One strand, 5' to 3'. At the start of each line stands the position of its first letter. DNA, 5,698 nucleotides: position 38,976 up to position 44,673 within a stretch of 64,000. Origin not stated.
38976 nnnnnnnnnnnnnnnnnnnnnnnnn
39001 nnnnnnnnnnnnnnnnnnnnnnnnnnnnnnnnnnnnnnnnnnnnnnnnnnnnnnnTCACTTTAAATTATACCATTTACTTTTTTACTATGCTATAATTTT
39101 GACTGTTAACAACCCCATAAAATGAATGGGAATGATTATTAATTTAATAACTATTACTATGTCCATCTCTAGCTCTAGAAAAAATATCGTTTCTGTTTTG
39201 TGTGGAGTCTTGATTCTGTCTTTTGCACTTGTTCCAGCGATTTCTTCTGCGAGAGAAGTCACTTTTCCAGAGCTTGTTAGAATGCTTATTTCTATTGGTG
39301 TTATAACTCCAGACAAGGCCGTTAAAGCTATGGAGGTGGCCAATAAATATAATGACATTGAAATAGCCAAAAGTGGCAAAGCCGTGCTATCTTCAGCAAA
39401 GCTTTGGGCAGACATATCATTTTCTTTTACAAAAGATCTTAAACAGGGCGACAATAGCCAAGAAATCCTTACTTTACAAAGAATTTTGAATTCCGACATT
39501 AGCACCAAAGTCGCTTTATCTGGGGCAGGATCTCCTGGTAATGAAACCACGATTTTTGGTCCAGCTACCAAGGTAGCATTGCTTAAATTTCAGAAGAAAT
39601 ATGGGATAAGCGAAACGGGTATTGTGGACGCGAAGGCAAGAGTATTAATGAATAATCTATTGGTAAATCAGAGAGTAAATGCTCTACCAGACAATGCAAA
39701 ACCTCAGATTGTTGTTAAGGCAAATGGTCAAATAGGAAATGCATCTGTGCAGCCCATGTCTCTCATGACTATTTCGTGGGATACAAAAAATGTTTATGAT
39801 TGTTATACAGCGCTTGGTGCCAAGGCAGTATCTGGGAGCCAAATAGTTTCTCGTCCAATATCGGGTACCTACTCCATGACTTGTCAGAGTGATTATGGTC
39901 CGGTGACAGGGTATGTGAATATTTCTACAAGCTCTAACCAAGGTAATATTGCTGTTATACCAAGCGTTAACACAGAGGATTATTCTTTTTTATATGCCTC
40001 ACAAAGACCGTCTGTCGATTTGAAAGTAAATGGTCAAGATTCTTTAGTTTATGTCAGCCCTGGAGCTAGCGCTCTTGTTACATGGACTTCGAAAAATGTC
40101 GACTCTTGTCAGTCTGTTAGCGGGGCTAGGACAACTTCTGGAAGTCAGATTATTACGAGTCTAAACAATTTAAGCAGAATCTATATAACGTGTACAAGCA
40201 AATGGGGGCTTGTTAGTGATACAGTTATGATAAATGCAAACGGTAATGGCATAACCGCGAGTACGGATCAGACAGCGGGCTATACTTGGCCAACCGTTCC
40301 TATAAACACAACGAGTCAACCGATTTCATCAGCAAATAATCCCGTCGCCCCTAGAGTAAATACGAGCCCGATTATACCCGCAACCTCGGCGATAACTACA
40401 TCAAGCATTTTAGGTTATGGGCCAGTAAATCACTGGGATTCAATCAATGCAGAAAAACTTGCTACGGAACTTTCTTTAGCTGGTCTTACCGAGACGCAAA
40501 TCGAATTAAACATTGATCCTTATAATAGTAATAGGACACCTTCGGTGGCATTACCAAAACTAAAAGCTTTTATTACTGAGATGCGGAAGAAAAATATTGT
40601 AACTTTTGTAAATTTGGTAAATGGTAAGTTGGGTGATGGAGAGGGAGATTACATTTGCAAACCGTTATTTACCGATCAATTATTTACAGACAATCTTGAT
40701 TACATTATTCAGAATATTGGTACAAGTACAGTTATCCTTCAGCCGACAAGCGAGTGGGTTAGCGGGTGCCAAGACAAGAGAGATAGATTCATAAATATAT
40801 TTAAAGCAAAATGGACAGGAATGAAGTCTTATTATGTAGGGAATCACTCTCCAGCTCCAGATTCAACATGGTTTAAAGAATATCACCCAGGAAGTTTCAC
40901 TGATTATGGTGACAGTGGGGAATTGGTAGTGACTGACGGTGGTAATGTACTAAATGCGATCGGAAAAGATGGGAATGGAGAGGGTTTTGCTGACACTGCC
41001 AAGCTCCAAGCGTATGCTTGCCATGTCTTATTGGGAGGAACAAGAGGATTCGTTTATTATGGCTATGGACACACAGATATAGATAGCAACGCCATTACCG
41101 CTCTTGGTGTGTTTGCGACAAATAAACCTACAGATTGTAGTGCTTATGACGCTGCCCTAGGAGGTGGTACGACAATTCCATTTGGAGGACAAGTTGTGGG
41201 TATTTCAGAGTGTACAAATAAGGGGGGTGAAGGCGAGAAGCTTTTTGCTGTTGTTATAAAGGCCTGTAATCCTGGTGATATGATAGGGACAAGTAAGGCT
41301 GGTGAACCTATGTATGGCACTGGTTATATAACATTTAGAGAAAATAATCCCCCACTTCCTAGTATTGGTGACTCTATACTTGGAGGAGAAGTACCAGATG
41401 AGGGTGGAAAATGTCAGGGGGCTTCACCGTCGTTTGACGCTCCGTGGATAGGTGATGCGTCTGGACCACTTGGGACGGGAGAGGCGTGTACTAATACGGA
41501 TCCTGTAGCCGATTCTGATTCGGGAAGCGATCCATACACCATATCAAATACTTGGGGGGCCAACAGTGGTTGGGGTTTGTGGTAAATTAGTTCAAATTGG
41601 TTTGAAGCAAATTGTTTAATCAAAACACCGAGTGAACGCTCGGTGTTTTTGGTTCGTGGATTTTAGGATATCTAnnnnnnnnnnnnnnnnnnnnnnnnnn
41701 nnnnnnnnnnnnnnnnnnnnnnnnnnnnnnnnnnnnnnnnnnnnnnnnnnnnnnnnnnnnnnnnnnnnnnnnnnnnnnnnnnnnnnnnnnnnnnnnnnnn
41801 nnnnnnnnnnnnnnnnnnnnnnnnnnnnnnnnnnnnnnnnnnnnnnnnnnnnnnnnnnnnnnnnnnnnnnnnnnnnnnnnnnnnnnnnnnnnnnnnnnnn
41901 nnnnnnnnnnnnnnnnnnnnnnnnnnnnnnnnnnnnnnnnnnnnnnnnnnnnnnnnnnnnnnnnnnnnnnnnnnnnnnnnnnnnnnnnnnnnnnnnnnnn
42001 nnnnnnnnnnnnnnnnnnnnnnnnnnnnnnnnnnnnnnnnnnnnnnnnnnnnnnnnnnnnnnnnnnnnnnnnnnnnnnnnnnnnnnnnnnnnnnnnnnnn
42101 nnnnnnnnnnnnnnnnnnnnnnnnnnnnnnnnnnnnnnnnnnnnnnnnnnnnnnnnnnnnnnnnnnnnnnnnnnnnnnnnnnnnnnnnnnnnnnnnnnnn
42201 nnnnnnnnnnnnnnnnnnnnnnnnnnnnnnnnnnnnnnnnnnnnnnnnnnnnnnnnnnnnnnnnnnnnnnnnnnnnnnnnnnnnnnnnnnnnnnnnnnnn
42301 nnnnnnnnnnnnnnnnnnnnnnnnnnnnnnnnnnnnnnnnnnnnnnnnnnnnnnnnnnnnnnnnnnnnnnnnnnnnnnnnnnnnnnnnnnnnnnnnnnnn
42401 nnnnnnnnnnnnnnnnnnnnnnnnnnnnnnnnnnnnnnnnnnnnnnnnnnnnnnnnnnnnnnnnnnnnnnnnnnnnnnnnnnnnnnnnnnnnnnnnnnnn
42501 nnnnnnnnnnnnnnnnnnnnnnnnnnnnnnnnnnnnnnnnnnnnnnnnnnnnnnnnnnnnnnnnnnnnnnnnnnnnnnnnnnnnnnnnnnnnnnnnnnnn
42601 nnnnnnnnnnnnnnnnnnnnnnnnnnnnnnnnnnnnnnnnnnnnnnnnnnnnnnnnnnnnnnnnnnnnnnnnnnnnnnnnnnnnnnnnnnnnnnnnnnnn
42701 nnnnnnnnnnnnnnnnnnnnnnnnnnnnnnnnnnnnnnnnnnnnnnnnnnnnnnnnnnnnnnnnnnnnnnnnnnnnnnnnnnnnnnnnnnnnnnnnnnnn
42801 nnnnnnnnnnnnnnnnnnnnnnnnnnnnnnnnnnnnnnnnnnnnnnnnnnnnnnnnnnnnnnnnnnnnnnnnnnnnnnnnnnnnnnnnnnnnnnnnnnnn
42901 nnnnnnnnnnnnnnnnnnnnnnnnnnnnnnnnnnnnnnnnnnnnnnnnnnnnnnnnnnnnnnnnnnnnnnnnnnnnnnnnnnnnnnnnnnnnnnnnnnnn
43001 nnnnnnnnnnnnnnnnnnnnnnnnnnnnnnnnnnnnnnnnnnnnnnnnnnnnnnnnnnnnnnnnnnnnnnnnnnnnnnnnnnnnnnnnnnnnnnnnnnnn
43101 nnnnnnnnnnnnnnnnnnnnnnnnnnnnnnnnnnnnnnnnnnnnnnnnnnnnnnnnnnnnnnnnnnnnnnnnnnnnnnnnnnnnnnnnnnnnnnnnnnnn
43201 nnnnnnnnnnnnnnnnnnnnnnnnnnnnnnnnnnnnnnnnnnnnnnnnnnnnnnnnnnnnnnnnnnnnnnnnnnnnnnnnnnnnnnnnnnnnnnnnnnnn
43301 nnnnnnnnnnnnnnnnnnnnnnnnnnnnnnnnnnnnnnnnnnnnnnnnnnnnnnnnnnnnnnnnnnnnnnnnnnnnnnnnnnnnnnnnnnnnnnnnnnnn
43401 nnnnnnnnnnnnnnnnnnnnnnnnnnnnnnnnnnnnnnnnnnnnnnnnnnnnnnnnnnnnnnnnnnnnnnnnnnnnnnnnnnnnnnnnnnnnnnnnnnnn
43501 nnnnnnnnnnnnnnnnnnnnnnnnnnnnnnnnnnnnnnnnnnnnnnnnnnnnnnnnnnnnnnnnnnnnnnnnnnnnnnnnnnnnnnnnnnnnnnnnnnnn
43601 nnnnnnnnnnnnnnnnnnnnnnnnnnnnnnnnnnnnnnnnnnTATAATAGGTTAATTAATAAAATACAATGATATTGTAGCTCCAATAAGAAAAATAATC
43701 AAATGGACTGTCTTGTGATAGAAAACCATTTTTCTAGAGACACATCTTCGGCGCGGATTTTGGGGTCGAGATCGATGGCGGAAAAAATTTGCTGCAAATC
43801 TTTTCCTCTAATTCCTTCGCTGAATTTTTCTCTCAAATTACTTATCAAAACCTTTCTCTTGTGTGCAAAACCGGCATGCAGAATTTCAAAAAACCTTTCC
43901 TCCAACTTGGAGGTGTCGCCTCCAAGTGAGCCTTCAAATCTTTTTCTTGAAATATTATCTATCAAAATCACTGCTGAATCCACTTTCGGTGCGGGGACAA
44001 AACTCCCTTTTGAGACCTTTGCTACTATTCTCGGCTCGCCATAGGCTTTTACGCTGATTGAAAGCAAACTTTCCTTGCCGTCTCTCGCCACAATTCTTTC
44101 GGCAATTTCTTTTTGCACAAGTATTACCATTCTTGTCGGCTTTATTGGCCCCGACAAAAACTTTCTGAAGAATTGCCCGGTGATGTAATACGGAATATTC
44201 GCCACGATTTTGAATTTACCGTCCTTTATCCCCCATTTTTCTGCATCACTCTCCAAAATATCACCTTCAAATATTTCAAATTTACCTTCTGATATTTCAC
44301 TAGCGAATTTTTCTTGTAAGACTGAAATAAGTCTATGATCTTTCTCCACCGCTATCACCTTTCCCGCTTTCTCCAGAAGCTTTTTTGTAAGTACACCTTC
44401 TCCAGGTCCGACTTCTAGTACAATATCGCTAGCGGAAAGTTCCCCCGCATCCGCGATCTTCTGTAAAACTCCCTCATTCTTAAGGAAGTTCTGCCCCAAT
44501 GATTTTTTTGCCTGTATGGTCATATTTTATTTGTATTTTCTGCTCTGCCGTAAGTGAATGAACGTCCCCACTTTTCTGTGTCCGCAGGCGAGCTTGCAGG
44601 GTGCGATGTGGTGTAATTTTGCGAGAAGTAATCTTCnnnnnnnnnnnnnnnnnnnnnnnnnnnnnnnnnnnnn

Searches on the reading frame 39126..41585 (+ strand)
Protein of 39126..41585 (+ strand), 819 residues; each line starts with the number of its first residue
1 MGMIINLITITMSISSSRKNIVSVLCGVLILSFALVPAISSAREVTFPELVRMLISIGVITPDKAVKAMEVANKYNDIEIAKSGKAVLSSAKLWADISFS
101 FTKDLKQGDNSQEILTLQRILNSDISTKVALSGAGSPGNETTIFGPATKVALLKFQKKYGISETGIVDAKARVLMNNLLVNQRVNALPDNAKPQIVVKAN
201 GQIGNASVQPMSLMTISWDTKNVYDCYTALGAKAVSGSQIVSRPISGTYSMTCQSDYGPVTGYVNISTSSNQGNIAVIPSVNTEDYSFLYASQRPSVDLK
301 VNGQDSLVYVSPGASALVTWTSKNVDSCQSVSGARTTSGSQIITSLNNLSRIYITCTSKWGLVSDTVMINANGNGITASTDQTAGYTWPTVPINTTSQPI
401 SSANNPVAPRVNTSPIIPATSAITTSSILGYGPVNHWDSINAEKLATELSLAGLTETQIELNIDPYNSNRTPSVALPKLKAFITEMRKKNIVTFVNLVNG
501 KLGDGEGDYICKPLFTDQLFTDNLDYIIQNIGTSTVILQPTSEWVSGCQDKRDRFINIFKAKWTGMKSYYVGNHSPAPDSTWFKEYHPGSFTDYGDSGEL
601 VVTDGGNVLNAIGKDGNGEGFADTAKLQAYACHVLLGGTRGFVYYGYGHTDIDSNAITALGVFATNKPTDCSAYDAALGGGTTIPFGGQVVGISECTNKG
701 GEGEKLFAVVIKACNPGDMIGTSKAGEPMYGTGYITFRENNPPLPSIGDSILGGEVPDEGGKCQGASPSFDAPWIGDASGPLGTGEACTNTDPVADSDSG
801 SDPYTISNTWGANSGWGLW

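Call 95: search_protein_families(library=pfam, proteins=[window:39126-41585:+], max_evalue=0.000001)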
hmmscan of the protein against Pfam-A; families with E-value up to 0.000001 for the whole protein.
window:39126-41585:+ (819 aa): 1 family
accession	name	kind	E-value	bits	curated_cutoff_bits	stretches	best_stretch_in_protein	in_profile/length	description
PF01471.23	PG_binding_1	-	1.2e-07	32.2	23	1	131-170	12-52/57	Putative peptidoglycan binding domain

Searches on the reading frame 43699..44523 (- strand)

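Call 96: search_protein_families(library=pfam, proteins=[window:43699-44523:-], max_evalue=0.000001)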
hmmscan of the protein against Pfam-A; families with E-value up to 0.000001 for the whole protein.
window:43699-44523:- (274 aa): 1 family
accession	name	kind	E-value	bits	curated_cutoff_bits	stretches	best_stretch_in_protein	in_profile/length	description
PF00398.26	RrnaAD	-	1.9e-49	168.6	24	1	4-269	3-257/263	Ribosomal RNA adenine dimethylase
